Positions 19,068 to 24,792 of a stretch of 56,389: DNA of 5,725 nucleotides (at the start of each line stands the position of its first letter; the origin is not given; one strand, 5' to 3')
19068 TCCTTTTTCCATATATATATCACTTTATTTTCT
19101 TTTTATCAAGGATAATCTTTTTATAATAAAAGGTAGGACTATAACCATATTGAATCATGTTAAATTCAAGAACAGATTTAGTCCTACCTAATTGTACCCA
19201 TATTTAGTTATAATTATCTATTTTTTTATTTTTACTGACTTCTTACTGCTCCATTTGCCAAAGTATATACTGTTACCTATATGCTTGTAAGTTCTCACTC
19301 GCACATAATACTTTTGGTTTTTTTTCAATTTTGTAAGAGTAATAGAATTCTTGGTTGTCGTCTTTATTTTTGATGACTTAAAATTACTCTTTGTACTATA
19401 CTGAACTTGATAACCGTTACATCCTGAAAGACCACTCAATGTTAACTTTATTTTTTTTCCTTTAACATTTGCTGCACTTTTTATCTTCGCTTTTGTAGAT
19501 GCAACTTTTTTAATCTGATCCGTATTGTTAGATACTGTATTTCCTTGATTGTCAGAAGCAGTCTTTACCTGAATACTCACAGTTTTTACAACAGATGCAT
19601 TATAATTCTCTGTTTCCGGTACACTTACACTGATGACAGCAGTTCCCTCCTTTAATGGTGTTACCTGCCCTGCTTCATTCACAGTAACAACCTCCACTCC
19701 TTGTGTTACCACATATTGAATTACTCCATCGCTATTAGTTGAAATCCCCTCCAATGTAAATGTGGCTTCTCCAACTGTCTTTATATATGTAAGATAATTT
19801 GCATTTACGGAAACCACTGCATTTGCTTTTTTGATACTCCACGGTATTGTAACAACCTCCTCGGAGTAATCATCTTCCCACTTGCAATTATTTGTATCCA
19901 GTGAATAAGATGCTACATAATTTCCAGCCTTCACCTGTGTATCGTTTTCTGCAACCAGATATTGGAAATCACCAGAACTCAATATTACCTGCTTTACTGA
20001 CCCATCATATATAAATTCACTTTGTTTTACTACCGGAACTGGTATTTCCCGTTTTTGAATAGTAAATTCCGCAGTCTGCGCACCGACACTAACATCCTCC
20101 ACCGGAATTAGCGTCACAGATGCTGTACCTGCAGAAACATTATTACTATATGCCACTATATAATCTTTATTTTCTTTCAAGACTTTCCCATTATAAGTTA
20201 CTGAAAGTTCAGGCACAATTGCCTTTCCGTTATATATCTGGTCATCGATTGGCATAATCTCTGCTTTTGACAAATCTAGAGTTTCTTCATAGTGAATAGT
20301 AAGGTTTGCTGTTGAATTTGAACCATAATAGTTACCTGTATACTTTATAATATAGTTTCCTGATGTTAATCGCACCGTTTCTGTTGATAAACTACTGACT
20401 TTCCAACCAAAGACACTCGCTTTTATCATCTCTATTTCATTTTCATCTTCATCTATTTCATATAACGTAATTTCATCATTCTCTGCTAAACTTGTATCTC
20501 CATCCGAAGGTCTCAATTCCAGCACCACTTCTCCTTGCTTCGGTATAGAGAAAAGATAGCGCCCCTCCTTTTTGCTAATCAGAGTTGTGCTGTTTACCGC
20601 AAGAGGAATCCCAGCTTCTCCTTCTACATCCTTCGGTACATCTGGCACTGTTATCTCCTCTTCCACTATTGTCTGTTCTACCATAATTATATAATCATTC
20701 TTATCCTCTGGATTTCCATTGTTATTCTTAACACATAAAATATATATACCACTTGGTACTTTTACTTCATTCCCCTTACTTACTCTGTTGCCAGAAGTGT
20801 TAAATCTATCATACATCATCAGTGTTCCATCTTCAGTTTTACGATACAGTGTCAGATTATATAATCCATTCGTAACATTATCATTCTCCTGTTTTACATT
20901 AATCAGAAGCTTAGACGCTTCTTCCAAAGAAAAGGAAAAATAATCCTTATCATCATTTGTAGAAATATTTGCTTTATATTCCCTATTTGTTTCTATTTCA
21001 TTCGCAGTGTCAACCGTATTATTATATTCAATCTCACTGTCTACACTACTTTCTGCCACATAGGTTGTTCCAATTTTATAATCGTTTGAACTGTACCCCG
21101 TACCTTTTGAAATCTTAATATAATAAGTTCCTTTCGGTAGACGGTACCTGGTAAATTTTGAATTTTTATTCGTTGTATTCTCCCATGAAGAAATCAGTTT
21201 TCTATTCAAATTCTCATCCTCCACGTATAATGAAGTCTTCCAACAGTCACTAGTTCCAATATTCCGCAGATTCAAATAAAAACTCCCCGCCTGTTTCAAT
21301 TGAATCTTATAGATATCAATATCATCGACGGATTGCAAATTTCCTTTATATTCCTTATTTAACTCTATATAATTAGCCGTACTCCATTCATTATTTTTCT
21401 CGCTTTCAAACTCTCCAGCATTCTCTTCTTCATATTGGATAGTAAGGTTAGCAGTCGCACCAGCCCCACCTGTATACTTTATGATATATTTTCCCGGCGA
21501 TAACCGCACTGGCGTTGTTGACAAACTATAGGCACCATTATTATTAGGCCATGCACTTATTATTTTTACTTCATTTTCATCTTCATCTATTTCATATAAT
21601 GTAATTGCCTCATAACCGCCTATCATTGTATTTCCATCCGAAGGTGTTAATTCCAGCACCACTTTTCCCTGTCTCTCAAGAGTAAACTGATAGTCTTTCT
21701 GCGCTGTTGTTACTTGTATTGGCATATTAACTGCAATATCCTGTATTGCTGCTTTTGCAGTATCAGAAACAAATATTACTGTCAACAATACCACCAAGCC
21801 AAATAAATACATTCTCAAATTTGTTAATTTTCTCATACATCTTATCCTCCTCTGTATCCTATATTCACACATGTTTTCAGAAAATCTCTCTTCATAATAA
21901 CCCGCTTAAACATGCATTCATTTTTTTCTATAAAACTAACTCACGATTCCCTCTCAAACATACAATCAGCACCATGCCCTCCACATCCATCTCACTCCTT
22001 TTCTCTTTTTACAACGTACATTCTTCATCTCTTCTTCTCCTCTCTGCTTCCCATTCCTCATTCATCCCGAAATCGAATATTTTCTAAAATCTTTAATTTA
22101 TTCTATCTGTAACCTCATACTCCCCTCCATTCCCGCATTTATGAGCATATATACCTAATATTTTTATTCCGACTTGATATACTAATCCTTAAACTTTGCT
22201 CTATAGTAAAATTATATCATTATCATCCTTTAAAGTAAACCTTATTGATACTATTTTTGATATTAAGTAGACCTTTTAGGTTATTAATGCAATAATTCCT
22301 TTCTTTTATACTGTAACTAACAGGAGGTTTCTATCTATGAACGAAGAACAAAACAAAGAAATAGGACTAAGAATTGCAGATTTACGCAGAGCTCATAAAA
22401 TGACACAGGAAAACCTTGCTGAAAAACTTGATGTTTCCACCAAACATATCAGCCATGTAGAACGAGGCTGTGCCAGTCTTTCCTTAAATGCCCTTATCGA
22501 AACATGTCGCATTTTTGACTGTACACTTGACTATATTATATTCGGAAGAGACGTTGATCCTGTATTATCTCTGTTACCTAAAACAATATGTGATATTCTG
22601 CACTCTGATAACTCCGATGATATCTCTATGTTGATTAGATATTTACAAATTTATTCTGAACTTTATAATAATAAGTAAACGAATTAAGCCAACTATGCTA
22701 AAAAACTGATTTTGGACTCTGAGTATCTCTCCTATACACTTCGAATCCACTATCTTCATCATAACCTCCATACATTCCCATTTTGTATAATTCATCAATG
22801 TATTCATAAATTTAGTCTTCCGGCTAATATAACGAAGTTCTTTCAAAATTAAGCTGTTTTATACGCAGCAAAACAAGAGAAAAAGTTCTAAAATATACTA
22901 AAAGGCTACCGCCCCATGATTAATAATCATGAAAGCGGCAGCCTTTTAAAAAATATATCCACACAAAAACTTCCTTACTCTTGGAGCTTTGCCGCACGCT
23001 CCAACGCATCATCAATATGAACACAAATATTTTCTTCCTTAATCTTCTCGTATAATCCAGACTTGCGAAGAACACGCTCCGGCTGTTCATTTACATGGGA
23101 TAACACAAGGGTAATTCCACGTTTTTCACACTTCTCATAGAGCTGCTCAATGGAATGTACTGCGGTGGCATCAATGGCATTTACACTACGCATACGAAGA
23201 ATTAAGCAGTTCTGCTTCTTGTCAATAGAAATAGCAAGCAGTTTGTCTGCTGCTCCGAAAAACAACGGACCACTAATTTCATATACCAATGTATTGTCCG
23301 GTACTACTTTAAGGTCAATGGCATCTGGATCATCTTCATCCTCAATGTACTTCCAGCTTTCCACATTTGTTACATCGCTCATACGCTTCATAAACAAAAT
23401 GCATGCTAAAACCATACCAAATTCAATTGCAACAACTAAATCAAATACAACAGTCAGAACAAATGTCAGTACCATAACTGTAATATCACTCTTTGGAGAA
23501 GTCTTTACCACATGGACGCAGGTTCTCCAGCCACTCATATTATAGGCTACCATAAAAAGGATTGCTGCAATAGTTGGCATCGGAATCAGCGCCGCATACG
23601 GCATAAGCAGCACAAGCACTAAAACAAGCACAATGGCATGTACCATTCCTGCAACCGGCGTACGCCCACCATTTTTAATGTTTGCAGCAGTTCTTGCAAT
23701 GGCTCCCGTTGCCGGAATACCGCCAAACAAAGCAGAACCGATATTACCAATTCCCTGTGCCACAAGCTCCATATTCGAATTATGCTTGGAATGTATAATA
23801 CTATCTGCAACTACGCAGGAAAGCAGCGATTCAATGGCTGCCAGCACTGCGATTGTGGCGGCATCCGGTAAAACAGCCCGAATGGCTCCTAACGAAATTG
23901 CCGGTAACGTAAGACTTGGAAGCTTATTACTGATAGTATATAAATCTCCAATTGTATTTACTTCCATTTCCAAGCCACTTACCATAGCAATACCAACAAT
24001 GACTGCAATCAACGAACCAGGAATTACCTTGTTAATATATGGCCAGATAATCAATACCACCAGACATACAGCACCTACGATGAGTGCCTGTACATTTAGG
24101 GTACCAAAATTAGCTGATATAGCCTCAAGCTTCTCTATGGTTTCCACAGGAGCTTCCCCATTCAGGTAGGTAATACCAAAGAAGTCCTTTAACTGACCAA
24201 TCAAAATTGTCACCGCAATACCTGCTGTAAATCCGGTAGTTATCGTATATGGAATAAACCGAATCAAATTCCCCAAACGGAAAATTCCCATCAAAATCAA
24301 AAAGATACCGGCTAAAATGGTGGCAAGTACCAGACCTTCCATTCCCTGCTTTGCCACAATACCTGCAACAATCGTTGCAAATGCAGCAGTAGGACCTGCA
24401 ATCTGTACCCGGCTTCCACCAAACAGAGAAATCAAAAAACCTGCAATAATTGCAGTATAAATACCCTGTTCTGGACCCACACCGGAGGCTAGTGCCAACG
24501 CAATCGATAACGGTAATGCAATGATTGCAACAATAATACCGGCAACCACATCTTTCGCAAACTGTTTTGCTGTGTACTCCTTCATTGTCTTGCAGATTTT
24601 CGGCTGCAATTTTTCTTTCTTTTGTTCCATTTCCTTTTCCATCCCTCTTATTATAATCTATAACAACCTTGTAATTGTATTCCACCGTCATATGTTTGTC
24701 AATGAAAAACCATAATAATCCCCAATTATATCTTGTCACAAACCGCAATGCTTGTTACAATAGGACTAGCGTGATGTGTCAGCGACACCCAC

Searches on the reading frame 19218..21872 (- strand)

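Call 8: search_protein_families(library=pfam, proteins=[window:19218-21872:-], max_evalue=0.00001)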
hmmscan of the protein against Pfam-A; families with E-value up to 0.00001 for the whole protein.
window:19218-21872:- (884 aa): 1 family
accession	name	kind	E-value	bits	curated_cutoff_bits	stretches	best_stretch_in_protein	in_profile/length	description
PF00041.27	fn3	-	2.5e-07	31.3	25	1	819-868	30-75/84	Fibronectin type III domain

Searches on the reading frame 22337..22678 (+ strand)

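Call 8: search_protein_families(library=pfam, proteins=[window:22337-22678:+], max_evalue=0.00001)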
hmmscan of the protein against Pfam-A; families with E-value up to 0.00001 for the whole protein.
window:22337-22678:+ (113 aa): 2 families
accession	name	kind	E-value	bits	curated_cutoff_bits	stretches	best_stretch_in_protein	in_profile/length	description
PF01381.28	HTH_3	-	1.3e-09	38.4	23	1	13-67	1-55/55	Helix-turn-helix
PF13560.12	HTH_31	-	2.3e-07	31.4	27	1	8-62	1-56/64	Helix-turn-helix domain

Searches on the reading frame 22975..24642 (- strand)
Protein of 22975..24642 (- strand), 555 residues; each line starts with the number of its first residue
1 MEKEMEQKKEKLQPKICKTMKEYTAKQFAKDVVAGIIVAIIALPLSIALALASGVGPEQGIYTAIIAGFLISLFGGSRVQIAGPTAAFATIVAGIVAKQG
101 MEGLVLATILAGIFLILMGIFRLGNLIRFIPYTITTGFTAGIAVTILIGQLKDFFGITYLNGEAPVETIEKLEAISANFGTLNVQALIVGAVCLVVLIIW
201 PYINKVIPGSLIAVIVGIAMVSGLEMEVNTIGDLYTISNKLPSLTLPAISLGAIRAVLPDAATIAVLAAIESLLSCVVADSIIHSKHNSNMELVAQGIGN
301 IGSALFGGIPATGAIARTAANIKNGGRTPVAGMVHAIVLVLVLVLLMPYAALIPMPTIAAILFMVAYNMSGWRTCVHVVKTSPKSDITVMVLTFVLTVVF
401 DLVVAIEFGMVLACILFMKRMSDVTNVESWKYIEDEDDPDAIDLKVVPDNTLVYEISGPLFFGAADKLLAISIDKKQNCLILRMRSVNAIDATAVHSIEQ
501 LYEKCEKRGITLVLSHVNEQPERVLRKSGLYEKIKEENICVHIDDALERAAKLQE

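Call 8: search_protein_families(library=pfam, proteins=[window:22975-24642:-], max_evalue=0.00001)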
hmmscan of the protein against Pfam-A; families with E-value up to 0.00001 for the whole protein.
window:22975-24642:- (555 aa): 2 families
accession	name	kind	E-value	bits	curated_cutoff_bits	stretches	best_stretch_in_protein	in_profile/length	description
PF00916.26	Sulfate_transp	-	1e-84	285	23.2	1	28-392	1-379/380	Sulfate permease family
PF01740.26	STAS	-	6.2e-18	65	22.6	1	447-546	6-106/106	STAS domain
